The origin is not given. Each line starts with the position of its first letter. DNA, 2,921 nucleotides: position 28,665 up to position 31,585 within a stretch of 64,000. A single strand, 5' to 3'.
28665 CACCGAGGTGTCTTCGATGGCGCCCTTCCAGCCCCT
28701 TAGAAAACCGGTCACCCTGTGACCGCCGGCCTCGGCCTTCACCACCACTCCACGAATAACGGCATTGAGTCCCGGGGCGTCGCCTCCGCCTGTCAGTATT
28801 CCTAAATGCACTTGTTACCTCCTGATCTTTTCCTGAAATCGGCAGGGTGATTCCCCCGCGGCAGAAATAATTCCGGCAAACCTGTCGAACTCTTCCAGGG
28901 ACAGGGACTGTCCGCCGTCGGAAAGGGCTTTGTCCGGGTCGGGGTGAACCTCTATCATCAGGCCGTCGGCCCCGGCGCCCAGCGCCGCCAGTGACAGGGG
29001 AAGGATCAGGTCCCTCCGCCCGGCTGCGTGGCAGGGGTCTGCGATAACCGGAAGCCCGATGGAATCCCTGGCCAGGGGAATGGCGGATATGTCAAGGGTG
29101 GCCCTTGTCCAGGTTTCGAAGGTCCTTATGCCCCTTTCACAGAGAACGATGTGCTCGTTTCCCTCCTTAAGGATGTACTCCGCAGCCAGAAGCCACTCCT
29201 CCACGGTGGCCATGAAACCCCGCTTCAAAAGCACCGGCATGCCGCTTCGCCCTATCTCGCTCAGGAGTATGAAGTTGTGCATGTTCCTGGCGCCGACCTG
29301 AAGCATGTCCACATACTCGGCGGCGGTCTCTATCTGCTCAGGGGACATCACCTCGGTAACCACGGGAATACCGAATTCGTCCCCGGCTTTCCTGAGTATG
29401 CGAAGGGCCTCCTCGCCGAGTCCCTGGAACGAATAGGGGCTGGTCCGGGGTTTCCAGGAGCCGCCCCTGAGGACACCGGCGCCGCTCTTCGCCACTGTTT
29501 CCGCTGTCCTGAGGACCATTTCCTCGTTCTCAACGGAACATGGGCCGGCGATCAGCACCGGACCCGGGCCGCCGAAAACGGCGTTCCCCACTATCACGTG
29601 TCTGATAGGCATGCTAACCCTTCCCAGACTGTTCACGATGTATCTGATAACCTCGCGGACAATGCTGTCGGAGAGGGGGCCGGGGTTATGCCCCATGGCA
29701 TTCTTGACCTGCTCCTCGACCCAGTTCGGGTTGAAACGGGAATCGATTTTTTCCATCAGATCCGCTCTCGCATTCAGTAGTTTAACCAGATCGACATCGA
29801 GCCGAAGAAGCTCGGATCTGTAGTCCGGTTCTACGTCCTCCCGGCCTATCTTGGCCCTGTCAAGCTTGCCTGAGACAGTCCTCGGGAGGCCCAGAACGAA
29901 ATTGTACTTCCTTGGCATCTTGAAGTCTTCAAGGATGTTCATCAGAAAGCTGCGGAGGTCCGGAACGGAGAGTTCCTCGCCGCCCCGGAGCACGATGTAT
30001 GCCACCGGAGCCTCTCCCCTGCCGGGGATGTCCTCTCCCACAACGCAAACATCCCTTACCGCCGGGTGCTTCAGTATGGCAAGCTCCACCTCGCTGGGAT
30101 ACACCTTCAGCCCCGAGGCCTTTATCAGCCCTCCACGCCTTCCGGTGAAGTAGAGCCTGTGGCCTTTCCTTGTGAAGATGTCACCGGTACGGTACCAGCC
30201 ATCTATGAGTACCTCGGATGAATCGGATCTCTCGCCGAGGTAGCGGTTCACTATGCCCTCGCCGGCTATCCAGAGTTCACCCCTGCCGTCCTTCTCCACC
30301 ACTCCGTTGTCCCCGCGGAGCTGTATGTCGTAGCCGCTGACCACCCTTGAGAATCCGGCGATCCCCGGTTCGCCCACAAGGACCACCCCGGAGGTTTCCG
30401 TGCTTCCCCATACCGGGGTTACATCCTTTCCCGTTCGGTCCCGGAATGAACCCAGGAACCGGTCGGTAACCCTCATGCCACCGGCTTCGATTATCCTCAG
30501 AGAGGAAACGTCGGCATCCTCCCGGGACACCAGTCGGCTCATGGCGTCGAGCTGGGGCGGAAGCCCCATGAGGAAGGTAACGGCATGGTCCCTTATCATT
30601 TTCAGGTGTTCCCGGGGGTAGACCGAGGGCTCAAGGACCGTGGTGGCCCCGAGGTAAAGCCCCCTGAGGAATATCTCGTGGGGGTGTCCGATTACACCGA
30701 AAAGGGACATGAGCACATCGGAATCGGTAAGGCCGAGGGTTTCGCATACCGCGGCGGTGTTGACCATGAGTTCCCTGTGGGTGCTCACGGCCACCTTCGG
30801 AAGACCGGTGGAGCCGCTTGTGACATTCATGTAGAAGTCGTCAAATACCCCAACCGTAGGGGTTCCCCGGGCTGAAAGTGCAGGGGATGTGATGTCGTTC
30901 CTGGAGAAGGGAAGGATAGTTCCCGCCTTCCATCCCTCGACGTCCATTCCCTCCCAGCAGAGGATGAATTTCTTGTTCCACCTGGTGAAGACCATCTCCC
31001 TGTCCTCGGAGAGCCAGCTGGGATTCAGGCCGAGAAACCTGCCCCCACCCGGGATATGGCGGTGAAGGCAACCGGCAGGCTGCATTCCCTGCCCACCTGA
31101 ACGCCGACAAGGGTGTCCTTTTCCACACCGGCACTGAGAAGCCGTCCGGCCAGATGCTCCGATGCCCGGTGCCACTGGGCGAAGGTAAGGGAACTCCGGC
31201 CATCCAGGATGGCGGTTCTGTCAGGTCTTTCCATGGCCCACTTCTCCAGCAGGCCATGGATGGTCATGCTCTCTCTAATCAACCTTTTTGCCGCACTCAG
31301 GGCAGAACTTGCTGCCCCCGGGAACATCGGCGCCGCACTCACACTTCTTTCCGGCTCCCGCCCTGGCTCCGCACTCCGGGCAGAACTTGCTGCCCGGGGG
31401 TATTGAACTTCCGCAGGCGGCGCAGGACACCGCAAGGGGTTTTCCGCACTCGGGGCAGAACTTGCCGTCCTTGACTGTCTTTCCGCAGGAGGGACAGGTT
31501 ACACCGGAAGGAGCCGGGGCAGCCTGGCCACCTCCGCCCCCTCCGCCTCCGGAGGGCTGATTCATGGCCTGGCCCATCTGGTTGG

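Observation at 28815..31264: Adenylate-forming enzyme reads straight into chorismate mutase-DAHP synthase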

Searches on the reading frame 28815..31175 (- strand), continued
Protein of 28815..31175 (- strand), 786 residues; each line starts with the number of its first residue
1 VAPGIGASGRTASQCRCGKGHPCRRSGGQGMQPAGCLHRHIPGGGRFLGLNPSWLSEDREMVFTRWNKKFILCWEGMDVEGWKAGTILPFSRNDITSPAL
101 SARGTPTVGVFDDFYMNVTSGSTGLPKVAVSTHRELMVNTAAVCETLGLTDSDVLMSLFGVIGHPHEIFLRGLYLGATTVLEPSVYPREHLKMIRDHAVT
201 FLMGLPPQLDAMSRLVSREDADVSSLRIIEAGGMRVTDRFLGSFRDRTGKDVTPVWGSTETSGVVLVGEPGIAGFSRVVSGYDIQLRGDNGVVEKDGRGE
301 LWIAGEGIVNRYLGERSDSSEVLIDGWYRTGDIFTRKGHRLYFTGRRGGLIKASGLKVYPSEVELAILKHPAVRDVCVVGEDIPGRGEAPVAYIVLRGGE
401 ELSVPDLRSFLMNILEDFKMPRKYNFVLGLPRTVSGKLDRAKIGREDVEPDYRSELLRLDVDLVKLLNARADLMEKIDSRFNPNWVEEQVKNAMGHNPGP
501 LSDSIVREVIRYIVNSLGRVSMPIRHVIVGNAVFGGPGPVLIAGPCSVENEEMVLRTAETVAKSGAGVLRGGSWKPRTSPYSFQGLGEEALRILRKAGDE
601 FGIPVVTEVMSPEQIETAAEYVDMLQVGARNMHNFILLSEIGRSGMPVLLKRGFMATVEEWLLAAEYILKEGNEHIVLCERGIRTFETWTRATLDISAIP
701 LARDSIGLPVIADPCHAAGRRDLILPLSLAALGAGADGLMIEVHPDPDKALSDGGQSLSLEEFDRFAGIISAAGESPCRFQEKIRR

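Call 63: predict_structure(alignment_id=A5)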
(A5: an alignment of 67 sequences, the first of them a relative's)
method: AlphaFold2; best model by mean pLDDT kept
length: 571 residues; sequences in the alignment: 67
mean_pLDDT: 87.5   pTM: 0.80
mean pLDDT of the five models: 87.5, 84.8, 84.3, 83.9, 83.2
residues with pLDDT >= 90: 317; 70-90: 209; 50-70: 34; < 50: 11
segments of 3 or more residues with pLDDT < 50: 1-6, 367-369
pLDDT, mean of each block of 10 residues (from residue 1): 44 71 96 98 94 97 95 94 97 96 84 87 91 85 93 82 92 70 94 95 96 87 98 92 96 95 89 94 90 95 94 93 95 92 91 92 65 80 90 83 79 90 91 84 89 90 88 91 78 75 71 88 80 77 85 89 87 58
secondary structure, 60 per line:
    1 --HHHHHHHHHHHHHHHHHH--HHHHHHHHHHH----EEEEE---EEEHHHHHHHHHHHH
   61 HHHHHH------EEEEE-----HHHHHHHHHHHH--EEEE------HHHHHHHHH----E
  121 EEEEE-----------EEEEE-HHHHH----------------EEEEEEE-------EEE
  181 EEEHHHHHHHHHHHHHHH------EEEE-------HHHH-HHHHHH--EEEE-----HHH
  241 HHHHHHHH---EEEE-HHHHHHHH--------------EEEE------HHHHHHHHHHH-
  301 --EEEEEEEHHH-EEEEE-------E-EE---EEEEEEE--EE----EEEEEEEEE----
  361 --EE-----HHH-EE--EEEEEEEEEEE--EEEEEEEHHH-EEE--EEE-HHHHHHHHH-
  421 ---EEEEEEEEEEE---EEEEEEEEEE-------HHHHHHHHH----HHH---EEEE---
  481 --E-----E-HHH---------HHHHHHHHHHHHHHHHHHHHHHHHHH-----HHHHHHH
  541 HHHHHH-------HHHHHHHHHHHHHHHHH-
elements in order: H3-20 H23-33 E38-42 E46-48 H49-66 E73-77 H83-94 E97-100 H107-115 E120-125 E137-141 H143-147 E164-170 E178-183 H184-198 E205-208 H216-219 H221-226 E229-232 H238-248 E252-255 H257-264 E279-282 H289-299 E303-309 E314-318 E333-339 E348-356 E378-388 E391-397 E402-404 E407-409 H411-419 E424-434 E438-447 H455-463 E474-477 H503-528 H534-546 H554-570
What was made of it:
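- On AroQ chorismate mutase (catalytic): Call 63: three helices are modelled.
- AlphaFold2 models three helices in the tail at pLDDT of about 71-89 (10-residue block means) (call 63).
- Tried and rejected: It confirms an ANL fold plus a three-helix tail, but as a monomer it says nothing about dimerisation or DAHPS docking (call 63).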

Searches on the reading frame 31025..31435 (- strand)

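Call 3: search_protein_families(library=pfam, proteins=[window:31025-31435:-], max_evalue=0.01)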
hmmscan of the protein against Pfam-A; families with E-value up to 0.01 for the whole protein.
window:31025-31435:- (136 aa): 1 family
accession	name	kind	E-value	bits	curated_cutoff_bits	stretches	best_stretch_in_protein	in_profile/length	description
PF00501.34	AMP-binding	-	1.4e-11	44.3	29.9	1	63-132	1-71/384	AMP-binding enzyme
